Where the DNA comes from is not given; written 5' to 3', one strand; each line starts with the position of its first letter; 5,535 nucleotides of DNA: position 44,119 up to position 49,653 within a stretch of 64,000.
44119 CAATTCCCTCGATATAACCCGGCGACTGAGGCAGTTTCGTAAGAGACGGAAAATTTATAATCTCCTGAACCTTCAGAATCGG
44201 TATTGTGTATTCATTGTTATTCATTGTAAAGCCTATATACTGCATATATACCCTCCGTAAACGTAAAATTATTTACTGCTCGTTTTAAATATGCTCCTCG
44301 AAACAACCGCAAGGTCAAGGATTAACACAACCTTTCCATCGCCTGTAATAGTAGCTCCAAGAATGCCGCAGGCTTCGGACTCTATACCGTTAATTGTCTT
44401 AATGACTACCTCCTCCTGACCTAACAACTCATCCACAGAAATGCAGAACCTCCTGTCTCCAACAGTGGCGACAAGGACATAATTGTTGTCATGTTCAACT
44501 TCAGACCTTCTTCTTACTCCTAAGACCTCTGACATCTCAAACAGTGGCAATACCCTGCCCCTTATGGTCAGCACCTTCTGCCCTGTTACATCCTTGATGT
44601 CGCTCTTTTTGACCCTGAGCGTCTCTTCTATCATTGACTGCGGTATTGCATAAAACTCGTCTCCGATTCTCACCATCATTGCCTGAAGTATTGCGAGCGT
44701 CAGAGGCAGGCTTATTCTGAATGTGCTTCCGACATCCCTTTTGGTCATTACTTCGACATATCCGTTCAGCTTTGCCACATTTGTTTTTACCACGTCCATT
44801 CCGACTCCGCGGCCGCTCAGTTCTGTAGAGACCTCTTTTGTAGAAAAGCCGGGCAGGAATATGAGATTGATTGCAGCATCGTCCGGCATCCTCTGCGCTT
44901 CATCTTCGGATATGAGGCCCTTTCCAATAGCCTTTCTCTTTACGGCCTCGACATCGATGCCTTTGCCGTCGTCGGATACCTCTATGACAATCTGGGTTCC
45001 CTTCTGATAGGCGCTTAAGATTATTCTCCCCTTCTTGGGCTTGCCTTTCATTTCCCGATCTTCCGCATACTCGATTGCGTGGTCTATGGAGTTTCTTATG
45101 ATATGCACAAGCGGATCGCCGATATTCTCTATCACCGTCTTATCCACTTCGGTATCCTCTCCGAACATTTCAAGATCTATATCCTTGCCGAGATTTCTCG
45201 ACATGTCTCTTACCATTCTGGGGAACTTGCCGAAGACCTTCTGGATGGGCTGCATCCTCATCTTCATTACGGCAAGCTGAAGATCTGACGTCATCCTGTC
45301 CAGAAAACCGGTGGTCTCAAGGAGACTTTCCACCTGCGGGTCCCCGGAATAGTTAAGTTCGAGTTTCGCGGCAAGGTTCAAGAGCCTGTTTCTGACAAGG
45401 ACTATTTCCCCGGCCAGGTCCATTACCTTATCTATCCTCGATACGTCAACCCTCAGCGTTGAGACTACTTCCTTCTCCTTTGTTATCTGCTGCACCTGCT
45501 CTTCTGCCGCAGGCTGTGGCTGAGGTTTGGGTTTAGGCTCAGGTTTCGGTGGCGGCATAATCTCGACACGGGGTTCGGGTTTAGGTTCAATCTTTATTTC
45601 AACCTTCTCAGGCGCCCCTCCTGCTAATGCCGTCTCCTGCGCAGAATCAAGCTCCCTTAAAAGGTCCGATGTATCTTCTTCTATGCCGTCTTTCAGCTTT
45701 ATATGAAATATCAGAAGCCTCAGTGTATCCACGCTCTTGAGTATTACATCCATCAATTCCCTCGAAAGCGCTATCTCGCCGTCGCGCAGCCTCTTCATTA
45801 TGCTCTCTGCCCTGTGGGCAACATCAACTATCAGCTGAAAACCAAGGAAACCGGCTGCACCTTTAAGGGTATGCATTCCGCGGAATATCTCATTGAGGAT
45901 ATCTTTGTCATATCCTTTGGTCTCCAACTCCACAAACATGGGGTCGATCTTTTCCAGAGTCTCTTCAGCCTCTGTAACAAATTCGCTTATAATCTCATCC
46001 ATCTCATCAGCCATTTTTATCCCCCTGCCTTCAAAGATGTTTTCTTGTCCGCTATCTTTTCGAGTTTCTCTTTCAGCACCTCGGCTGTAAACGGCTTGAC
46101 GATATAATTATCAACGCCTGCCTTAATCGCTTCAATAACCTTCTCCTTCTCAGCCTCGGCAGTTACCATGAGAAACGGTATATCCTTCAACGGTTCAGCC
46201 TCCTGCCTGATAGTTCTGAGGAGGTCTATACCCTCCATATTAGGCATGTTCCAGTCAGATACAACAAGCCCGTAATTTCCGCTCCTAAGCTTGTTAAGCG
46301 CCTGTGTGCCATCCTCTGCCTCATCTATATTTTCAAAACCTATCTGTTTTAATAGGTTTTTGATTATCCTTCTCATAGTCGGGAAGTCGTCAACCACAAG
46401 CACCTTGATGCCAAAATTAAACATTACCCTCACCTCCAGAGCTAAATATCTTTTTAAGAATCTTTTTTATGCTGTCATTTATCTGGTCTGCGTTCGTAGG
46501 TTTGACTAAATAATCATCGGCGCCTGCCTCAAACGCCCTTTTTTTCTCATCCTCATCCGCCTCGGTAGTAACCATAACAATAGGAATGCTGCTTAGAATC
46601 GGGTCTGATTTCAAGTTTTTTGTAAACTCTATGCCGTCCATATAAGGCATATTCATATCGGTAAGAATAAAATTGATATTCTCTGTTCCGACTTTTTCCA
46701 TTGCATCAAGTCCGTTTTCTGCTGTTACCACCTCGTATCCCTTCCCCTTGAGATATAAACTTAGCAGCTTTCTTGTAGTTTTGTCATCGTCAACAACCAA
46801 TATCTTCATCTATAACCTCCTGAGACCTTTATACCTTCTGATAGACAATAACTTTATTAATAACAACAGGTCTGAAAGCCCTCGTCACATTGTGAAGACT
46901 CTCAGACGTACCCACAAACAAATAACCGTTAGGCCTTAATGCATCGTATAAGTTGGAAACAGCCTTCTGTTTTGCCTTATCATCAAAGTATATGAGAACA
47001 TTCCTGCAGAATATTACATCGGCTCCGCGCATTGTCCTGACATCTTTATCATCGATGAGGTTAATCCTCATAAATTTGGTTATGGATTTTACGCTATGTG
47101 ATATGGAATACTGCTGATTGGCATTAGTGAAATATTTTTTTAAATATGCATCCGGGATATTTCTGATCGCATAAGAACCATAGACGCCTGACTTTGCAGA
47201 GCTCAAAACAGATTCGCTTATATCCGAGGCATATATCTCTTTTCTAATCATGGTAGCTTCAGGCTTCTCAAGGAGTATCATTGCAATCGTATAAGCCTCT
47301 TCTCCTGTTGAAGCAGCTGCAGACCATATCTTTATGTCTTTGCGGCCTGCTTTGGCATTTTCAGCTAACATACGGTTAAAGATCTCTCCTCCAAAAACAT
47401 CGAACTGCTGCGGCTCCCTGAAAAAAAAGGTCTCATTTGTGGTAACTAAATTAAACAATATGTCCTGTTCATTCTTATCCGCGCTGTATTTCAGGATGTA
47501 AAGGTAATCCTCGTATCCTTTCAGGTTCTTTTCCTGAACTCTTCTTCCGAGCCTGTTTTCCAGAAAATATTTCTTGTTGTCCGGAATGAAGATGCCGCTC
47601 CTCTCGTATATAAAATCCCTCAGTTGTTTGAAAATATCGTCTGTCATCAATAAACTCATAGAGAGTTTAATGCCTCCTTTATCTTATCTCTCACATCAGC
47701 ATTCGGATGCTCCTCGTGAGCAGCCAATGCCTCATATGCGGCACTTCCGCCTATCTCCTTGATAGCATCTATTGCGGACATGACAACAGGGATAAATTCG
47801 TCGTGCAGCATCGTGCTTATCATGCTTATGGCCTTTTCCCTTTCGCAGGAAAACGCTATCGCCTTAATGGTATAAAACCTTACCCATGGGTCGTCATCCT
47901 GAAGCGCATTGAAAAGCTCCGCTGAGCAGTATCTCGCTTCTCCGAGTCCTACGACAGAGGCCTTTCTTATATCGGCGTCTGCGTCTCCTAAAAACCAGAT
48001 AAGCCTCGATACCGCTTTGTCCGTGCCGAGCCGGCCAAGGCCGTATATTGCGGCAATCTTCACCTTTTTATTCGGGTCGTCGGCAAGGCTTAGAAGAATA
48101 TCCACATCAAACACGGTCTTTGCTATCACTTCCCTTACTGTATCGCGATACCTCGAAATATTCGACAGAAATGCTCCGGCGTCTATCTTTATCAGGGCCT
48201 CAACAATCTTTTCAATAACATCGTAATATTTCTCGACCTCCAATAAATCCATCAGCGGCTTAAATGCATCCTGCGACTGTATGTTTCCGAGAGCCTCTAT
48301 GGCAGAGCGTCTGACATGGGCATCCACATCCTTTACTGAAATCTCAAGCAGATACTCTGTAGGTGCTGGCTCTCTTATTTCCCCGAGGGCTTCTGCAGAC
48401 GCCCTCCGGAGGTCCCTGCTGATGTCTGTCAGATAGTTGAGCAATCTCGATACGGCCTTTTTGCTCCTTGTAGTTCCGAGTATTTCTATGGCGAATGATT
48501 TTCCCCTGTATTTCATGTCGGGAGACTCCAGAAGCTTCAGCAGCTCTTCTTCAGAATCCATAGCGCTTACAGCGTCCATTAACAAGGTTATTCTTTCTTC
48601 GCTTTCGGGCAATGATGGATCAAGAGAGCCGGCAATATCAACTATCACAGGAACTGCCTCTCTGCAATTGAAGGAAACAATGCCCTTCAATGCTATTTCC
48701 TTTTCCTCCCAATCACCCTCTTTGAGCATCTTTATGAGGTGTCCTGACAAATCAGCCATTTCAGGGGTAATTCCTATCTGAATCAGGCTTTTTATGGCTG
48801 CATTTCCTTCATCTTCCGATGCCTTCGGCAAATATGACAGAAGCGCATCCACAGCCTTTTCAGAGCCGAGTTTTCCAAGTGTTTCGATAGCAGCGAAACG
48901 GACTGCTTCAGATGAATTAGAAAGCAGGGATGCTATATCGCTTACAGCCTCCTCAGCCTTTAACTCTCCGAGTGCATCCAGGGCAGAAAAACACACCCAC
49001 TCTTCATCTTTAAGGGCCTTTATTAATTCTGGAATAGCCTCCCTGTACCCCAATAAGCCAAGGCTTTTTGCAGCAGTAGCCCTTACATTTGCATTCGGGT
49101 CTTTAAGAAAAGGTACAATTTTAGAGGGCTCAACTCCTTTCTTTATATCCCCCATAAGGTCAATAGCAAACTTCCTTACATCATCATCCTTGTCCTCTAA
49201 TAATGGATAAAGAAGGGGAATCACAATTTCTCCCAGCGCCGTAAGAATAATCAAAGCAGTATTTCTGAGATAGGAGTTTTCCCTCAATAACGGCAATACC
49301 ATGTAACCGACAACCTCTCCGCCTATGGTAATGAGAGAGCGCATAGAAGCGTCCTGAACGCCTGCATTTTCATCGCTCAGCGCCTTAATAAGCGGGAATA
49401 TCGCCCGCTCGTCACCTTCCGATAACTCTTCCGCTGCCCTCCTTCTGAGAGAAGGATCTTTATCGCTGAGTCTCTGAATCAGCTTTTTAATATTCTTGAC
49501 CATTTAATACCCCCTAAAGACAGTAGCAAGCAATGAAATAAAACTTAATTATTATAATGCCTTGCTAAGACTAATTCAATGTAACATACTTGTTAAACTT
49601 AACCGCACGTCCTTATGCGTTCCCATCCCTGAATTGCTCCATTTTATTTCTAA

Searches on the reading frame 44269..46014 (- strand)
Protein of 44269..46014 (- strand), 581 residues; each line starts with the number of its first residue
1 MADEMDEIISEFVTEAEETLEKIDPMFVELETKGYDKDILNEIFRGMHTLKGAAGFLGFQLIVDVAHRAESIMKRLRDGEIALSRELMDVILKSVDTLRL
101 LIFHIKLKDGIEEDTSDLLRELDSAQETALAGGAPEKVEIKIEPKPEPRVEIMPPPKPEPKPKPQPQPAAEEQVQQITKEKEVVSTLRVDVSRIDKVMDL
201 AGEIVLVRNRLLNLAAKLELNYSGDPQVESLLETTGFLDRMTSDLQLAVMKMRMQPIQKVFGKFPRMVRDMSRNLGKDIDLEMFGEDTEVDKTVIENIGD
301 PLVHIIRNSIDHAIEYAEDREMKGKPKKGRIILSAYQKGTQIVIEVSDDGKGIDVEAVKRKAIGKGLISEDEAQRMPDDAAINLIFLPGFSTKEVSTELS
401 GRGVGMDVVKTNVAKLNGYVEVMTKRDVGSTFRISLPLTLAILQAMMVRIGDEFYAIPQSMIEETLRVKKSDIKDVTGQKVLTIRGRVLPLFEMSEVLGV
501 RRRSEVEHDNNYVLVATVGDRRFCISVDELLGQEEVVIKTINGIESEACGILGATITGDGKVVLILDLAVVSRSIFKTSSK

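Call 10: search_protein_families(library=pfam, proteins=[window:44269-46014:-], max_evalue=0.001)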
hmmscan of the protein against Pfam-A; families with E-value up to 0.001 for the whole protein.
window:44269-46014:- (581 aa): 4 families
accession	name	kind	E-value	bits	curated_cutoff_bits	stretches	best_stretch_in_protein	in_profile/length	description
PF01584.24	CheW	-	2.9e-26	92.2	23.5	1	444-572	1-134/138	CheW-like domain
PF02518.31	HATPase_c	-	4.1e-19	69.5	26.4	1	300-439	4-110/111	Histidine kinase-, DNA gyrase B-, and HSP90-like ATPase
PF02895.20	H-kinase_dim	-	4.3e-17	62.8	23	1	185-252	2-68/68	Signal transducing histidine kinase, homodimeric domain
PF01627.28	Hpt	-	1.5e-15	57.6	24.6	1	7-99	1-82/84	Hpt domain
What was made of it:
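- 44269..46014 (-): cheA (Hpt, dimerisation, HATPase and CheW-like P5 domains; no P2 hit), immediately upstream; presumed array partner. Pfam (call 10).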

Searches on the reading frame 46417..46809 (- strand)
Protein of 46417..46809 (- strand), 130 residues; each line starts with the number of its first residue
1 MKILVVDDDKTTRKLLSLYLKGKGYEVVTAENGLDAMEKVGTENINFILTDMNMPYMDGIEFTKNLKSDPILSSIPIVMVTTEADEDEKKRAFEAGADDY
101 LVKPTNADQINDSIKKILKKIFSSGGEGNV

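Call 10: search_protein_families(library=pfam, proteins=[window:46417-46809:-], max_evalue=0.001)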
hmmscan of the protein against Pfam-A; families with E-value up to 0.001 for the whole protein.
window:46417-46809:- (130 aa): 1 family
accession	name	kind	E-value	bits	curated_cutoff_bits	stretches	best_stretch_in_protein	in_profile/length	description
PF00072.30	Response_reg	-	5.3e-32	110.7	30.2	1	3-114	1-110/111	Response regulator receiver domain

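Call 58: search_solved_structures(query=window:46420-46809:-, max_evalue=1e-10, show_alignments=1)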
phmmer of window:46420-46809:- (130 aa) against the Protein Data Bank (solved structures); distinct sequences matched with E-value up to 1e-10: 170 (the best 60 are shown).
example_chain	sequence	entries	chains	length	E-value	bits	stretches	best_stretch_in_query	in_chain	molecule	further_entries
1udr_A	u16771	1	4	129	3e-25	92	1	1-121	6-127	CHEY PROTEIN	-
3olw_A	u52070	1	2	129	8e-25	90.6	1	1-121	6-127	Chemotaxis protein CheY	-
2che_A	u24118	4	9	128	1.5e-24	89.7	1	1-121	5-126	CHEY | Chemotaxis protein cheY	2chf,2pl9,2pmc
2fka_A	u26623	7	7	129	1.5e-24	89.7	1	1-121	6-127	Chemotaxis protein cheY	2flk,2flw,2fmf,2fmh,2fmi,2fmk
1ab5_A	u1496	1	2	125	1.9e-24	89.4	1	1-121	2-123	CHEY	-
2chy_A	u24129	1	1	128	2.8e-24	88.8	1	1-121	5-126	CHEY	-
1d4z_A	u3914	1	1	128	2.9e-24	88.8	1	1-121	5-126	CHEMOTAXIS PROTEIN CHEY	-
3olx_A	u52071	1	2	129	3e-24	88.8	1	1-121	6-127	Chemotaxis protein CheY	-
1ab6_A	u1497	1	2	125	3.7e-24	88.5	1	1-121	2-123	CHEMOTAXIS PROTEIN CHEY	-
3fft_A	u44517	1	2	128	4e-24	88.4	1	1-121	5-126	Chemotaxis protein cheY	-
1a0o_A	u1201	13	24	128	4e-24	88.4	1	1-121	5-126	CHEY | CHEMOTAXIS CHEY PROTEIN | CHEMOTAXIS PROTEIN CHEY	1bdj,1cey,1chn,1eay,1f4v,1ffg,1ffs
1djm_A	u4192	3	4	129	4.1e-24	88.3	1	1-121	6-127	CHEMOTAXIS PROTEIN Y | Chemotaxis protein cheY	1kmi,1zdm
1cye_A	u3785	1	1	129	4.1e-24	88.3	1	1-121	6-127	CHEY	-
3olv_A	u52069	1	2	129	4.1e-24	88.3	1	1-121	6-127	Chemotaxis protein CheY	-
1ymv_A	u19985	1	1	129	5.6e-24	87.9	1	1-121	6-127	CHEY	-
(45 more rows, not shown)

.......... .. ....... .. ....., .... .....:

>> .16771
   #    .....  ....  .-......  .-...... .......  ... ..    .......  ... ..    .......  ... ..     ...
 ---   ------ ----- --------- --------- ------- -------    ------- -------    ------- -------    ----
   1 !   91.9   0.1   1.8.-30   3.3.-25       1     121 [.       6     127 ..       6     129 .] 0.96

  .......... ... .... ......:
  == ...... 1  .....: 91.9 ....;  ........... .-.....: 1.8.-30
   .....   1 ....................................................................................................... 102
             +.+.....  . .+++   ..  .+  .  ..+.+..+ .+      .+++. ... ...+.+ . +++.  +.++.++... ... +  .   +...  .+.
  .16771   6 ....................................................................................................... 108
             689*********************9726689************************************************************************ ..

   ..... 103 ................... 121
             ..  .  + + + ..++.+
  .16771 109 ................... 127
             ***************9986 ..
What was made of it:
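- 46417..46809 (-): Second single-domain receiver protein (CheY-like), a possible second substrate or phosphate sink. Calls 10, 58.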

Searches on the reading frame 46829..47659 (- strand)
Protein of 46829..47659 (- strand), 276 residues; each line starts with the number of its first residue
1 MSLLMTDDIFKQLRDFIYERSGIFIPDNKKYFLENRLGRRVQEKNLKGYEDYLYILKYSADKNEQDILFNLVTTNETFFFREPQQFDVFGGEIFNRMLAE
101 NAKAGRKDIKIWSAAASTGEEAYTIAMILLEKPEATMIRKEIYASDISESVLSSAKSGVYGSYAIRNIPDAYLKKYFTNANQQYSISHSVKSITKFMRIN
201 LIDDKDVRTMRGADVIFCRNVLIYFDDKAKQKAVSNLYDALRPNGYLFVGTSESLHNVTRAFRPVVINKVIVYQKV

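Call 10: search_protein_families(library=pfam, proteins=[window:46829-47659:-], max_evalue=0.001)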
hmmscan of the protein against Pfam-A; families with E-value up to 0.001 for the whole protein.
window:46829-47659:- (276 aa): 5 families
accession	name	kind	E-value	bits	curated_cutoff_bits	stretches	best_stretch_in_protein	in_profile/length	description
PF01739.24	CheR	-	8.8e-56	188.9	27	1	75-267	1-191/195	CheR methyltransferase, SAM binding domain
PF03705.20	CheR_N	-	9e-14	51.4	27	1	10-57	3-50/53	CheR methyltransferase, all-alpha domain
PF08242.18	Methyltransf_12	-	5.7e-06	27.4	30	1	201-247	55-98/98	Methyltransferase domain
PF08241.18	Methyltransf_11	-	0.00042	21.3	21.2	0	213-249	61-95/95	Methyltransferase domain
PF13649.12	Methyltransf_25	-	0.00067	20.7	27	0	213-245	65-97/97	Methyltransferase domain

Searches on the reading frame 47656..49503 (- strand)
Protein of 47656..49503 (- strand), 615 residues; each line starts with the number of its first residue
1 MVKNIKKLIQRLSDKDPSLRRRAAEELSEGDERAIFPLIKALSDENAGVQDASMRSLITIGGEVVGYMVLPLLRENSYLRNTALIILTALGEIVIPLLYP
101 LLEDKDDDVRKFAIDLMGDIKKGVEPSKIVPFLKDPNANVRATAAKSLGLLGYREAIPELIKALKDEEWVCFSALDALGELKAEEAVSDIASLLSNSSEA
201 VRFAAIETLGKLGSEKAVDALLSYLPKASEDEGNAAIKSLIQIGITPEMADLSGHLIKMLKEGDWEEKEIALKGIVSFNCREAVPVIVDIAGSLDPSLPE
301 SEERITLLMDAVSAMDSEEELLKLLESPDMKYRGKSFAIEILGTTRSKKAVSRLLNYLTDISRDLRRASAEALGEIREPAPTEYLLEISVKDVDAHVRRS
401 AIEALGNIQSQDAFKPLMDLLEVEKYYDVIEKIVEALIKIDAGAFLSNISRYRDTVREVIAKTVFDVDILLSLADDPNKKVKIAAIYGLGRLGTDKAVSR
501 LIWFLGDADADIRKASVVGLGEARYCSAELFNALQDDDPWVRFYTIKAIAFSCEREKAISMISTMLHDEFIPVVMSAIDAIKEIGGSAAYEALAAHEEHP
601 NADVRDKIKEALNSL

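Call 10: search_protein_families(library=pfam, proteins=[window:47656-49503:-], max_evalue=0.001)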
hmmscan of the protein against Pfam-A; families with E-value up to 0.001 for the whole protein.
window:47656-49503:- (615 aa): 9 families
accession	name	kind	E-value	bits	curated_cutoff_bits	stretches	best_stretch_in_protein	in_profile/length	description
PF13646.12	HEAT_2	-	8.9e-82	269.9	27.7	7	174-240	20-87/88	HEAT repeats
PF02985.28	HEAT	-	2.1e-42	139.5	23.5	0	94-120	1-27/31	HEAT repeat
PF03130.22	HEAT_PBS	-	1.4e-32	108.9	20.9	1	140-166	1-27/27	PBS lyase HEAT-like repeat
PF13513.12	HEAT_EZ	-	2.8e-16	60.1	27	0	94-117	29-52/55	HEAT-like repeat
PF12717.13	Cnd1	-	3e-11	44.1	26.4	0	525-585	21-86/162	non-SMC mitotic condensation complex subunit 1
PF00514.29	Arm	-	2e-09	37.6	20.6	0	497-521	13-37/41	Armadillo/beta-catenin-like repeat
PF21581.3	SCD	-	2.4e-08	34.6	27.5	0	388-418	37-67/75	Stromalin conservative domain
PF12755.13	Vac14_Fab1_bd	-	1.7e-07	32.2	22.1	0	92-133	26-66/97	Vacuolar 14 Fab1-binding region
PF01602.26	Adaptin_N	-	1.6e-05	24.1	37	0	94-166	266-344/524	Adaptin N terminal region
